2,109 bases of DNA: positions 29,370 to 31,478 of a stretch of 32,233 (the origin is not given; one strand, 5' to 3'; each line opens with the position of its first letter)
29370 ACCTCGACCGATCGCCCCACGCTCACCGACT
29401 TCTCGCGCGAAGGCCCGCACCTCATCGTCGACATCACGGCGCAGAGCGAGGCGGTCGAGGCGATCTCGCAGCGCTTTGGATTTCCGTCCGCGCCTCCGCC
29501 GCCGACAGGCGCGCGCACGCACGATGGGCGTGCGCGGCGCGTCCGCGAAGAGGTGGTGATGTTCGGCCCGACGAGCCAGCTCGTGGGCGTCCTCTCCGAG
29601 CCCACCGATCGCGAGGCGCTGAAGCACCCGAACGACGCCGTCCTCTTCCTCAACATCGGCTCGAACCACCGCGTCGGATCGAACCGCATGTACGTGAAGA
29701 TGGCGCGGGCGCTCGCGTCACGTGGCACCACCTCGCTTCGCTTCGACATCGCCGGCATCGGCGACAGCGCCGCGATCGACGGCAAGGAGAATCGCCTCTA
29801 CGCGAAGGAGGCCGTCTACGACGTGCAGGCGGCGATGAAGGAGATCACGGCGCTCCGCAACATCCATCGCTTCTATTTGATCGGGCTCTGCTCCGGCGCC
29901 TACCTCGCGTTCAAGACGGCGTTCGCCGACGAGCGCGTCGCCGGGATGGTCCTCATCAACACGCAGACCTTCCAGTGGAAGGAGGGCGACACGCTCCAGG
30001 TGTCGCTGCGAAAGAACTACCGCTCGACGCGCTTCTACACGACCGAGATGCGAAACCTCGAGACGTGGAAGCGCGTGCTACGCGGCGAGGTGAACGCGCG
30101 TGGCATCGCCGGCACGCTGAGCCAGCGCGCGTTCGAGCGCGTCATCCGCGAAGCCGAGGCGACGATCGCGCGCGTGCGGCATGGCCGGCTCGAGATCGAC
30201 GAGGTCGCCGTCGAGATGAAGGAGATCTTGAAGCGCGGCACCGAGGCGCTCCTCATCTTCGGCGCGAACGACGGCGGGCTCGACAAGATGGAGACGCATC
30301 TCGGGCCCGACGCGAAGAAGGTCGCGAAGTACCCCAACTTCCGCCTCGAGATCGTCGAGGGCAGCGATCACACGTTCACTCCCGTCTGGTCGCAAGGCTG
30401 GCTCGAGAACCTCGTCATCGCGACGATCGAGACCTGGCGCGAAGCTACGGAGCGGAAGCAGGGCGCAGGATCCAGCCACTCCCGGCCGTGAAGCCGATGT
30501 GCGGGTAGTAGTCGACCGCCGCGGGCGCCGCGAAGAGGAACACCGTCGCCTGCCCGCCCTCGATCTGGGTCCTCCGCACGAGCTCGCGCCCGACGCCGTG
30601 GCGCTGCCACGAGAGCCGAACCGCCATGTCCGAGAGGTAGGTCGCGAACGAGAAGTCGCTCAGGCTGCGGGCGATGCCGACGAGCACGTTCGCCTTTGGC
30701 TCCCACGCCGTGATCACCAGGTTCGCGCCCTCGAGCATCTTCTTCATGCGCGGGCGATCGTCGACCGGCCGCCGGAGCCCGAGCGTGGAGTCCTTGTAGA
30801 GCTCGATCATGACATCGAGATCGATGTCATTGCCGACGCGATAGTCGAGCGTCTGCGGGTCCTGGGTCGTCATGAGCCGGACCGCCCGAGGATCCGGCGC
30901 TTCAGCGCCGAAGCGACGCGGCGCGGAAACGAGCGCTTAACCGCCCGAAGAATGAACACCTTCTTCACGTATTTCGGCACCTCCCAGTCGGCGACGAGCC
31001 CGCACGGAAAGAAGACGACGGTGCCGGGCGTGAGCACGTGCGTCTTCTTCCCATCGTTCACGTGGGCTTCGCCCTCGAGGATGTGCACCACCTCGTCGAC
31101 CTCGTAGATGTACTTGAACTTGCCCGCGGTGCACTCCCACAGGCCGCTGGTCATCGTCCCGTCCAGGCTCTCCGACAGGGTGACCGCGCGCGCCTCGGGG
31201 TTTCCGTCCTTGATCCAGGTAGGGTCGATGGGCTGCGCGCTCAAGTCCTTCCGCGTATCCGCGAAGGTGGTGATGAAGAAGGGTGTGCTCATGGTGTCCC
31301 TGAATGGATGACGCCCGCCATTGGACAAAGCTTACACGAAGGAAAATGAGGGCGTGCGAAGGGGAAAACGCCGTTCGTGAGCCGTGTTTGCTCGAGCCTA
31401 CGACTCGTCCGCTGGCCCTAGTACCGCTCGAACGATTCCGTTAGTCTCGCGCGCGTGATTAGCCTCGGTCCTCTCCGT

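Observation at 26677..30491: Wzy_C-like membrane protein divergent from a fused double alpha/beta-hydrolase whose two nucleophile elbows read GIRWG and GLCSG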

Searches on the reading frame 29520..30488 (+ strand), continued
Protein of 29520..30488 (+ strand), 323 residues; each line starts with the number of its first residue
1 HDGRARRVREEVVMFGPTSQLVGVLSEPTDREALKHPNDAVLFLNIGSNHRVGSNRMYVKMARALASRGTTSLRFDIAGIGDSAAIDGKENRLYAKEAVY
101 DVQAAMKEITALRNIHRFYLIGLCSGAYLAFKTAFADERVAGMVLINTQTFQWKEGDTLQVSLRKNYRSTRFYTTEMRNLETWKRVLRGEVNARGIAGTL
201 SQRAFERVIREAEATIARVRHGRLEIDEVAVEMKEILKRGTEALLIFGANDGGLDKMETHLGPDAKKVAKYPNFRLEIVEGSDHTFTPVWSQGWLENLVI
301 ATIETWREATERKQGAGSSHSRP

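Call 65: get_annotated_region(hit=H97, flank=9000)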
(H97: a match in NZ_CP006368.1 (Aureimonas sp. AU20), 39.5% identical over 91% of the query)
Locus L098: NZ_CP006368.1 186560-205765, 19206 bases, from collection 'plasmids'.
description: Aureimonas sp. AU20 plasmid pAU20a, complete sequence
organism: Aureimonas sp. AU20 (NCBI taxid 1349819)
taxonomy: Bacteria; Pseudomonadota; Alphaproteobacteria; Hyphomicrobiales; Aurantimonadaceae; Aureimonas; Aureimonas sp. AU20
host: -; source: -; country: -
typing (MOB-suite, as given by PLSDB): non-mobilizable
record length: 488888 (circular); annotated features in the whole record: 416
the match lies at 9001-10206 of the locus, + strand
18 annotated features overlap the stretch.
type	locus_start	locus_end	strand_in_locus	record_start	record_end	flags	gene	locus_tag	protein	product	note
CDS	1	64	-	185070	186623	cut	-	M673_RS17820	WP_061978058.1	Wzz/FepE/Etk N-terminal domain-containing protein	GO:0009103 - lipopolysaccharide biosynthetic process [Evidence IEA]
CDS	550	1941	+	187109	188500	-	-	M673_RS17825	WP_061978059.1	hypothetical protein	-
CDS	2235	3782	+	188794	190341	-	-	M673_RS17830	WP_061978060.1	O-antigen translocase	-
CDS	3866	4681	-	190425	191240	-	-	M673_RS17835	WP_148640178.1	response regulator transcription factor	GO:0000160 - phosphorelay signal transduction system [Evidence IEA]; GO:0006355 - regulation of DNA-templated ...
CDS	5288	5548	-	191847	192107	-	-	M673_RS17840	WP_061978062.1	acyl carrier protein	GO:0006633 - fatty acid biosynthetic process [Evidence IEA]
CDS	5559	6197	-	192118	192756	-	-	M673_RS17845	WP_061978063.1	hypothetical protein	-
CDS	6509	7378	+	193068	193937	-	-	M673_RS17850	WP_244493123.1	hypothetical protein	-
CDS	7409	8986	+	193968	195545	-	-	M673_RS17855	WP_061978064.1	acyl-CoA ligase (AMP-forming), exosortase A system-associated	-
CDS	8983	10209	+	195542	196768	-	-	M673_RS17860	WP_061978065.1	pyridoxal-dependent decarboxylase, exosortase A system-associated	-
CDS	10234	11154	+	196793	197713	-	-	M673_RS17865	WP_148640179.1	hypothetical protein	-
CDS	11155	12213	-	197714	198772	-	-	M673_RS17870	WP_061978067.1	glycosyltransferase family 2 protein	-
CDS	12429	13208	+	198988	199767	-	-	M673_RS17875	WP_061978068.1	glycosyltransferase family A protein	-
CDS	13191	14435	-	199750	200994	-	-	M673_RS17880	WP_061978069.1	glycosyltransferase family 1 protein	-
CDS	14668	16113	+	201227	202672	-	-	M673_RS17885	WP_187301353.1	O-antigen ligase family protein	-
CDS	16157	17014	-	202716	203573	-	-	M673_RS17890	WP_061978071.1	glycosyltransferase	-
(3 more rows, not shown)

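Call 76: search_protein_families(library=pfam, proteins=[L095:13056-13901:+, L097:6487-7374:+], max_evalue=0.001)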
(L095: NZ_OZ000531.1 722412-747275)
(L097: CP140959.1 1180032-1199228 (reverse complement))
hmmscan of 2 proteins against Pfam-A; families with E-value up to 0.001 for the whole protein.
L095:13056-13901:+ (281 aa): 0 families

L097:6487-7374:+ (295 aa): 0 families

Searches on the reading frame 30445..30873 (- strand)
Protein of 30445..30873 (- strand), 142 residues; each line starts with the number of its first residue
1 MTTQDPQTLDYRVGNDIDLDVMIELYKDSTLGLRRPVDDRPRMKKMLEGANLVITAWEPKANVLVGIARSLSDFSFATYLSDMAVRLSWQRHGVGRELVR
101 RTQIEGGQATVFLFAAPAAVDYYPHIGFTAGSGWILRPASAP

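Call 12: search_protein_families(library=pfam, proteins=[window:30445-30873:-], max_evalue=0.001)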
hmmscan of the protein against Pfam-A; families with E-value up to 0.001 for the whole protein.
window:30445-30873:- (142 aa): 3 families
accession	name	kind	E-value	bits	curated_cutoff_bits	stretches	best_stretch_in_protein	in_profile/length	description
PF13673.13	Acetyltransf_10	-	1.2e-08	35.4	23.6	1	43-130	22-109/128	Acetyltransferase (GNAT) domain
PF13508.13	Acetyltransf_7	-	1.6e-06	28.8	27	1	62-129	12-83/84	Acetyltransferase (GNAT) domain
PF00583.31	Acetyltransf_1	-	0.00012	22.7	20.7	1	50-128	32-116/116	Acetyltransferase (GNAT) family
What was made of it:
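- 30445..30873 (-): GNAT acetyltransferase, convergent with the hydrolase (47-bp overlap) and overlapping the cupin gene by 4 bp. Pfam Acetyltransf_10/7/1 (call 12).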

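Call 23: search_protein_families(library=ncbifam, proteins=[window:30445-30873:-], max_evalue=0.01)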
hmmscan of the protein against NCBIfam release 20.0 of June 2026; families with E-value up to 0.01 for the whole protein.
window:30445-30873:- (142 aa): 1 family
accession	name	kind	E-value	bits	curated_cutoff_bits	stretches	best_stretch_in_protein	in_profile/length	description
NF033083.0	AAC_3_I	equivalog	0.0064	16.7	200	1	42-113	38-116/145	AAC(3)-I family aminoglycoside N-acetyltransferase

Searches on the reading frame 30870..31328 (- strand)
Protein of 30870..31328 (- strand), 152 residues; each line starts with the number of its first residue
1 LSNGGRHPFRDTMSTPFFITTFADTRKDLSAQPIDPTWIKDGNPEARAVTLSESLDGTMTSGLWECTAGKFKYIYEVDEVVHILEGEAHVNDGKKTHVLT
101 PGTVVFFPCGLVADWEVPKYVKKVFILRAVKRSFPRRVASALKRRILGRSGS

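Call 12: search_protein_families(library=pfam, proteins=[window:30870-31328:-], max_evalue=0.001)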
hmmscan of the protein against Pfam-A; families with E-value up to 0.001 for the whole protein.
window:30870-31328:- (152 aa): 3 families
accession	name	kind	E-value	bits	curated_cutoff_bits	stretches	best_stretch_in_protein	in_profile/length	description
PF05899.18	Cupin_3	-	1.6e-19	69.8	23.5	1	54-125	2-74/74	EutQ-like cupin domain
PF06249.18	EutQ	-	1.2e-07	32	21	1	42-126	57-144/152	Ethanolamine utilisation protein EutQ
PF07883.17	Cupin_2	-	3.1e-05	24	27.2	1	78-111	19-52/70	Cupin domain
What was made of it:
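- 30870..31328 (-): EutQ-like cupin (Cupin_3), a recurrent neighbour of the cassette. Pfam Cupin_3 69.8 bits (call 12).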

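Call 23: search_protein_families(library=ncbifam, proteins=[window:30870-31328:-], max_evalue=0.01)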
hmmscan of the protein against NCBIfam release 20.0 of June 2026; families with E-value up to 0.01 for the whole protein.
window:30870-31328:- (152 aa): 1 family
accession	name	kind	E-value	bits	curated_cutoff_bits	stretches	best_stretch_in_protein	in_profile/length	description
NF012001.0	PRK15457.1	equivalog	5.2e-07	29.6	193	1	56-126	154-224/233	ethanolamine utilization acetate kinase EutQ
